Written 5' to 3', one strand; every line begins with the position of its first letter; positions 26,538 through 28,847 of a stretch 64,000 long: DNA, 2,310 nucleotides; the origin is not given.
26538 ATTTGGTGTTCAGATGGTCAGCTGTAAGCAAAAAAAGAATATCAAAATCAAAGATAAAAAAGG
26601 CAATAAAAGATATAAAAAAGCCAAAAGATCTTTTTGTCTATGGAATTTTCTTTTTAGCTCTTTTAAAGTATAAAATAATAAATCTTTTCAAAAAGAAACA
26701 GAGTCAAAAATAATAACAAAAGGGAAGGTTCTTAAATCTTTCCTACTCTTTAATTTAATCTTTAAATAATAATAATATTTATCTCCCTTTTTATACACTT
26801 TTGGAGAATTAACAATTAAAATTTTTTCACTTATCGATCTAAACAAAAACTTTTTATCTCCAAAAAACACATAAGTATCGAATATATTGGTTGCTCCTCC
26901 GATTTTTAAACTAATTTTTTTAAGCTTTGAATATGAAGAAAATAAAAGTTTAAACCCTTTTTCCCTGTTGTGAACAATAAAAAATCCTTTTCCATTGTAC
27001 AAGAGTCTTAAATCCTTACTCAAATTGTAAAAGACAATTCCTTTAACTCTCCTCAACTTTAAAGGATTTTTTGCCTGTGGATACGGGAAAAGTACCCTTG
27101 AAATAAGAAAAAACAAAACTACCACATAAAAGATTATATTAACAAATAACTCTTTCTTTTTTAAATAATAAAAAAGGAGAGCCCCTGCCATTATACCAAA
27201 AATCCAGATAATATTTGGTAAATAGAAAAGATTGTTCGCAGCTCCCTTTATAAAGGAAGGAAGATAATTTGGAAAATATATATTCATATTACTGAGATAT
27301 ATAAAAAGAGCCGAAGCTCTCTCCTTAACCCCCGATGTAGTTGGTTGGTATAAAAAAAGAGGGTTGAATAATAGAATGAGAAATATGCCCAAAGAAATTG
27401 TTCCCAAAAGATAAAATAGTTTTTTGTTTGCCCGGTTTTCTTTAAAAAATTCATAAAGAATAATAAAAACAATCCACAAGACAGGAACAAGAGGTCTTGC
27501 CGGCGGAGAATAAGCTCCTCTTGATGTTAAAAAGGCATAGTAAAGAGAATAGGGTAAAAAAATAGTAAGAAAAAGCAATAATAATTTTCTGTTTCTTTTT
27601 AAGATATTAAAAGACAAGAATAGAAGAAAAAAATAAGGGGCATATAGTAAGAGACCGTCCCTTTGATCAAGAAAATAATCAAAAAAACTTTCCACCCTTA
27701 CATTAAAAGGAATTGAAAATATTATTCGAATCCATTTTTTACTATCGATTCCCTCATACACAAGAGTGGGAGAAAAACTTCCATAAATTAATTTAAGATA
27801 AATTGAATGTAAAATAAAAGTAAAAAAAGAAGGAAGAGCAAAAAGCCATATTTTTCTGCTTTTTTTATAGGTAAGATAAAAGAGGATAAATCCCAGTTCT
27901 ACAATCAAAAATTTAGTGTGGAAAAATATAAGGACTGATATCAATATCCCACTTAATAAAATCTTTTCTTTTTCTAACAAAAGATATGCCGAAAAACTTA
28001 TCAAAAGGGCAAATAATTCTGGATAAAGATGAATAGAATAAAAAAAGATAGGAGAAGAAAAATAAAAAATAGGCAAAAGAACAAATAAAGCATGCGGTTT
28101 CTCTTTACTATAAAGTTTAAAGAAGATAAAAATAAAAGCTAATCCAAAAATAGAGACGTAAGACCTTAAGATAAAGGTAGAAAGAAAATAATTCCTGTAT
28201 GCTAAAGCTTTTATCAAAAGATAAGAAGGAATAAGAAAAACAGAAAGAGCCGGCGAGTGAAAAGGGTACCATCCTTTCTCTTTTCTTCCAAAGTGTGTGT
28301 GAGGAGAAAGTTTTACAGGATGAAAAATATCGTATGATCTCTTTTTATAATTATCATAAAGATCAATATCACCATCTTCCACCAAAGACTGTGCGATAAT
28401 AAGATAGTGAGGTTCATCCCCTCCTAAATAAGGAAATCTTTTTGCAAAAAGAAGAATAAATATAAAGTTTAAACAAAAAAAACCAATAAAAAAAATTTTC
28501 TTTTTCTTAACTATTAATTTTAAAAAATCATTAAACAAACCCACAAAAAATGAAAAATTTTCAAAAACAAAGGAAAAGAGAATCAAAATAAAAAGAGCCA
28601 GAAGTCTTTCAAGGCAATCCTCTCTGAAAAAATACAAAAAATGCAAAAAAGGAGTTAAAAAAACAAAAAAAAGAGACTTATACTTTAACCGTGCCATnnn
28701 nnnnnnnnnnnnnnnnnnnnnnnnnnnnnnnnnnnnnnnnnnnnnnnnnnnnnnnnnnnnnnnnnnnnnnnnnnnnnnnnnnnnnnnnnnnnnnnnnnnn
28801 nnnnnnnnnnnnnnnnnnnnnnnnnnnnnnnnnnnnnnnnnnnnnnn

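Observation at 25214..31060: B12-binding radical SAM enzyme paired with two large GT-C-like membrane proteins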

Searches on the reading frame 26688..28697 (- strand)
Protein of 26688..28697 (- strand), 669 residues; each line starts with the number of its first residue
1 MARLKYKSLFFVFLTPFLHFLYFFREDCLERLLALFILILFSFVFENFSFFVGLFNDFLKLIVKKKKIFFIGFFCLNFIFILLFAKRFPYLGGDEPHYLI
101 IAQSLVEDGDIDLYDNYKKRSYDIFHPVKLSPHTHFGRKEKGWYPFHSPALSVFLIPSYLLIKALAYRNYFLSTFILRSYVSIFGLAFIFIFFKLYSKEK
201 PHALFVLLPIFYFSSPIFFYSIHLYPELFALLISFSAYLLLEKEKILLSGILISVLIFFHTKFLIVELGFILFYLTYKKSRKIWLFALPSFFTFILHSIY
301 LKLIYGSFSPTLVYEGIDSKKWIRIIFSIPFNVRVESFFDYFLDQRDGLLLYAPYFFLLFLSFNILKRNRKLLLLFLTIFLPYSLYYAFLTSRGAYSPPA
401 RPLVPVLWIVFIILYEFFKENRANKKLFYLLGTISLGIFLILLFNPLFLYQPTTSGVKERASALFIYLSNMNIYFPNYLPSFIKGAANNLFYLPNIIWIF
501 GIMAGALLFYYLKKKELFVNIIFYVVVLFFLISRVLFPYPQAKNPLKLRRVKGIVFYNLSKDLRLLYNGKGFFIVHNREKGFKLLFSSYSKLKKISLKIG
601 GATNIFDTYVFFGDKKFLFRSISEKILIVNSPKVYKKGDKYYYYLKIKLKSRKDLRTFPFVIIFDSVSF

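Call 3: search_protein_families(library=pfam, proteins=[window:26688-28697:-], max_evalue=0.01)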
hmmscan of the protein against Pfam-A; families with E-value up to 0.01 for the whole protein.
window:26688-28697:- (669 aa): 0 families

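Call 4: search_protein_families(library=ncbifam, proteins=[window:26688-28697:-], max_evalue=0.01)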
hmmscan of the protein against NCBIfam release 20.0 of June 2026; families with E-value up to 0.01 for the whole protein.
window:26688-28697:- (669 aa): 1 family
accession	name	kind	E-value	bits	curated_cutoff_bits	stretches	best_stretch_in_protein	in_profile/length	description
NF047440.1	LA3751_2_3_fam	subfamily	0.0013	17.7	200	1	69-381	3-319/460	LA_3751/LA_3752 family putative glycosyltransferase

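Call 8: find_homologous_proteins(query=window:26691-28697:-)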
Query window:26691-28697:- (669 aa): 305 proteins with E <= 0.001 among 8000 candidates; the best 120 are listed.
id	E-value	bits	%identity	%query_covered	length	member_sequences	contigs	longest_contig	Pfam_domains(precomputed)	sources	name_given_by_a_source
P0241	0.0e+0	1426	100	100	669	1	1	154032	-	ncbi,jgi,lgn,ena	-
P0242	2.7e-255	868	78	77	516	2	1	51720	-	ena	-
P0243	1.8e-226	772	56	97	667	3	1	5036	-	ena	-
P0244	9.6e-179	615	48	96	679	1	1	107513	-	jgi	-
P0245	1.7e-143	498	40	99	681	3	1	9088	-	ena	-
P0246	7.5e-137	476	43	90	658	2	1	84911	-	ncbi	-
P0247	1.2e-104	370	36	87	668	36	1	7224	-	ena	-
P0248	9.3e-103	364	36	87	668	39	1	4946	-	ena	-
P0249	2.0e-78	283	33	85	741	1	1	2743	-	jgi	-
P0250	5.2e-76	275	32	85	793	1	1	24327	-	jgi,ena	jgi:hypothetical protein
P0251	1.3e-75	274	34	85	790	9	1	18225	-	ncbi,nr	ncbi:MAG: hypothetical protein NTU60_05985 [Candidatus Aminicenantes bacterium]|nr:hypothetical prot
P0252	1.9e-75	273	34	97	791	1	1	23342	-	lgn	-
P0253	9.4e-75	271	31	98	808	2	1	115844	-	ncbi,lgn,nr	ncbi:MAG: hypothetical protein JXI33_01035 [Candidatus Aminicenantes bacterium]|nr:hypothetical prot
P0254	3.4e-74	269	36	86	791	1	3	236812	-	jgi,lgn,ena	-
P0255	4.3e-74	269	34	97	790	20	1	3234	-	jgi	jgi:hypothetical protein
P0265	2.4e-72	263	33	91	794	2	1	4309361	-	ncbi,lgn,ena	-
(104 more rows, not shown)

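Call 20: search_solved_structures(query=A2, max_evalue=10, show_alignments=2)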
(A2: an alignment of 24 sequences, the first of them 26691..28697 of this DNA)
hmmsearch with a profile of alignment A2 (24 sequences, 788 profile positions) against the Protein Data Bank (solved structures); distinct sequences matched with E-value up to 10: 4.
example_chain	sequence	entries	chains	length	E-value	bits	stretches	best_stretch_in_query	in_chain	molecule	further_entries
6z16_G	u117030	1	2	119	0.13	13.7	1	44-129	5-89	Multisubunit Na+/H+ antiporter, G subunit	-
6xxw_A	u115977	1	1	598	0.24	12.8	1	696-773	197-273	Beta-glucuronidase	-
7ext_A1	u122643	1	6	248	0.86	11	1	166-222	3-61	Phycobilisome rod-core linker polypeptide CpcG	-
7kgy_A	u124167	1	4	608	1.5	10.2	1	718-773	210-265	Beta-glucuronidase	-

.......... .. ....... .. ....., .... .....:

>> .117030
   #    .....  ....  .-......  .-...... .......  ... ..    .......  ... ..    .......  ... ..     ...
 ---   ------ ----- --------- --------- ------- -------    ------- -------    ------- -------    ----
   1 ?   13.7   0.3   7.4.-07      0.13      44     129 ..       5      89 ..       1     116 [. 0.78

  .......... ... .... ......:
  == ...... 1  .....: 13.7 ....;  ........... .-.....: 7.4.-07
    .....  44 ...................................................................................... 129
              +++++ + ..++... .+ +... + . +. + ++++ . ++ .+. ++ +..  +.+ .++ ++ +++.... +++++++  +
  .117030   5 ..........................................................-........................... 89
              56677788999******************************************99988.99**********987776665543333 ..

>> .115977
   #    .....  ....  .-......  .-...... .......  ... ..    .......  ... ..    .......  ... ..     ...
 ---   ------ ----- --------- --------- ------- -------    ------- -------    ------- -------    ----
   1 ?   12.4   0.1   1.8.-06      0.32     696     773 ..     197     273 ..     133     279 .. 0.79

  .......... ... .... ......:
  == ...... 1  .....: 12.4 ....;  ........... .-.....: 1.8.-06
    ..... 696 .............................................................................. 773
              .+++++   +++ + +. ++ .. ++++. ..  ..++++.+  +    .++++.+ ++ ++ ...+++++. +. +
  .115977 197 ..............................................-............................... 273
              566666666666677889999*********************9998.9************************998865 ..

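Call 38: predict_structure(alignment_id=A2)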
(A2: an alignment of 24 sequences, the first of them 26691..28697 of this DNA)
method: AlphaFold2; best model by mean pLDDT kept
length: 669 residues; sequences in the alignment: 24
mean_pLDDT: 87.0   pTM: 0.86
mean pLDDT of the five models: 87.0, 85.8, 85.7, 84.2, 81.5
residues with pLDDT >= 90: 307; 70-90: 324; 50-70: 33; < 50: 5
segments of 3 or more residues with pLDDT < 50: none
pLDDT, mean of each block of 10 residues (from residue 1): 80 85 83 93 93 87 90 95 90 88 93 90 86 72 81 93 84 93 94 84 87 92 92 95 92 90 90 89 88 90 86 82 84 82 85 93 90 95 84 58 90 93 93 95 86 53 84 86 64 88 92 91 93 84 86 88 87 81 91 94 86 89 91 88 90 76 92
secondary structure, 60 per line:
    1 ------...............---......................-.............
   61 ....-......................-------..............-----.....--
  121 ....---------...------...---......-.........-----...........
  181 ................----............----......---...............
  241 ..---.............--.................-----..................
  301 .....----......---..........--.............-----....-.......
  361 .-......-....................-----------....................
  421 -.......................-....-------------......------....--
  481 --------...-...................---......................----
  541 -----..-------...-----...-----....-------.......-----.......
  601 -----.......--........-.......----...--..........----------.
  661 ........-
elements in order: H7-21 H25-46 H48-64 H66-87 H95-108 H114-118 H121-124 E134-136 E143-145 H149-154 H156-164 H170-196 H201-212 H217-222 H226-242 H246-258 H261-277 H283-305 H310-315 H319-328 H331-343 H349-352 H354-361 H363-368 H370-389 H401-420 H422-444 H446-449 H463-468 H475-478 H493-511 H515-536 E555-557 E563-565 E571-574 E582-588 E594-600 E606-612 E615-622 E624-630 E635-637 E640-649 E660-668

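Call 42: search_protein_families(library=pfam, alignment_id=A2, max_evalue=1)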
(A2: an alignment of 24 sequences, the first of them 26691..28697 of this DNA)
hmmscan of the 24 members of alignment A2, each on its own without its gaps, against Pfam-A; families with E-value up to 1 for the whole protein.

A. member 1, window:26691-28697:- (669 aa): 1 family
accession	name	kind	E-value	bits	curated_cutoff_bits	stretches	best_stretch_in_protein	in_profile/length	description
PF00746.26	Gram_pos_anchor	-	0.41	11.1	20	0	500-516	23-41/43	LPXTG cell wall anchor motif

B. families by the number of members that match (of 24 scanned): 4 families
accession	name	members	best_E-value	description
PF08040.16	NADH_oxidored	1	0.0052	MNLL subunit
PF10754.15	DUF2569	1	0.077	Protein of unknown function (DUF2569)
PF00746.26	Gram_pos_anchor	1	0.41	LPXTG cell wall anchor motif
PF11833.13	CPP1-like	1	0.81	Protein CHAPERONE-LIKE PROTEIN OF POR1-like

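Call 43: search_protein_families(library=ncbifam, alignment_id=A2, max_evalue=0.1)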
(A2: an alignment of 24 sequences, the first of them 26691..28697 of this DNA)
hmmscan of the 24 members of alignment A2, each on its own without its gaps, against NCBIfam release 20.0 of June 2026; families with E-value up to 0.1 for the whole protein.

A. member 1, window:26691-28697:- (669 aa): 1 family
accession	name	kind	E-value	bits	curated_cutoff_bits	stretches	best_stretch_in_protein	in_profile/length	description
NF047440.1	LA3751_2_3_fam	subfamily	0.0013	17.7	200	1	69-381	3-319/460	LA_3751/LA_3752 family putative glycosyltransferase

B. families by the number of members that match (of 24 scanned): 4 families
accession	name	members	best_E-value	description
NF047440.1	LA3751_2_3_fam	9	1.5e-08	LA_3751/LA_3752 family putative glycosyltransferase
NF033207.2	midcut_by_XrtH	1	0.0086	midcut-by-XrtH protein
TIGR04086.1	TIGR04086_membr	1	0.028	TIGR04086 family membrane protein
TIGR00779.1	cad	1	0.079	CadD family cadmium resistance transporter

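Call 71: search_protein_representatives(alignment_id=A2)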
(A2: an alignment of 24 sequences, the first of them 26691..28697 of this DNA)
Query: 24 sequences, 788 profile positions. Proteins with E-value up to 0.001 (for the whole library): 5033; up to 1e-10: 3240; up to 1e-30: 1055. The best 150 are listed.
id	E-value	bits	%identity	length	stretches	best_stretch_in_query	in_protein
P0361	1.0e-294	996.3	-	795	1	4-787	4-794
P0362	2.6e-286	968.5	-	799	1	1-787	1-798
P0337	4.1e-283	958.0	-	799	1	4-786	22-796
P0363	2.5e-265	899.1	-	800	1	11-786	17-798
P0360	5.7e-261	884.7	-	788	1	9-787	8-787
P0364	2.1e-256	869.6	-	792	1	1-786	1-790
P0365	1.9e-246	836.7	-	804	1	1-786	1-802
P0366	7.3e-242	821.5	-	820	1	2-786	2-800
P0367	7.1e-238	808.4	-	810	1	1-786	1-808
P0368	6.3e-230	782.1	-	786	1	11-786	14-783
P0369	2.1e-228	777.0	-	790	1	8-786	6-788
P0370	1.5e-224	764.3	-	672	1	10-663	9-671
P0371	6.3e-224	762.2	-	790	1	7-785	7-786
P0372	9.4e-223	758.3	-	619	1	178-787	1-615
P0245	1.3e-221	754.6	-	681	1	84-786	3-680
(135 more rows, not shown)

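Call 74: search_protein_families(library=pfam, alignment_id=A4, max_evalue=0.01)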
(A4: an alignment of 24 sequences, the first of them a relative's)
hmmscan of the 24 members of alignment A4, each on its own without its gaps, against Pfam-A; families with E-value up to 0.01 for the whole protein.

A. member 1, P0389 (746 aa): 0 families

B. families by the number of members that match (of 24 scanned): 1 family
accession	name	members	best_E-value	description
PF02366.24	PMT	2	1.7e-05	Dolichyl-phosphate-mannose-protein mannosyltransferase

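Call 82: find_encoding_contigs(protein=P0265, flank=10000, max_places=1)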
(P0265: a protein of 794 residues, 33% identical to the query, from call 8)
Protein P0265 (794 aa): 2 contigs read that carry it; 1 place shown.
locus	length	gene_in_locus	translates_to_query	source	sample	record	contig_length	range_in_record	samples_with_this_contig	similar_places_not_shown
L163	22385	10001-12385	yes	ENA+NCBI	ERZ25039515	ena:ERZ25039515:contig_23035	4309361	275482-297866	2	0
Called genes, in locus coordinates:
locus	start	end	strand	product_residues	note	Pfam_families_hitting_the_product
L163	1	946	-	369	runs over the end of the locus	PF02746:MR_MLE_N, PF26685:DUF8230_C, PF13378:MR_MLE_C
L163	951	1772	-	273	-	PF00583:Acetyltransf_1 (weak)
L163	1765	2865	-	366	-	PF13439:Glyco_transf_4, PF13579:Glyco_trans_4_4, PF20706:GT4-conflict (weak), PF00534:Glycos_transf_1, PF13692:Glyco_trans_1_4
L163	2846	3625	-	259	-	PF00535:Glycos_transf_2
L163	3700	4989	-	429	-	-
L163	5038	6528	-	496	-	-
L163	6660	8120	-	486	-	-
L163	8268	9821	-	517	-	PF02321:OEP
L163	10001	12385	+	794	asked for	-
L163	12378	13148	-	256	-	PF00535:Glycos_transf_2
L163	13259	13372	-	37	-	-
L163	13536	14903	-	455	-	-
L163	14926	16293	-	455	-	-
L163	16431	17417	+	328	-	PF00291:PALP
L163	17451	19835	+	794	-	-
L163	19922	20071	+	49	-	-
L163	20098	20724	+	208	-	PF13338:AbiEi_4 (weak)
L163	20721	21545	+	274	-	PF08843:AbiEii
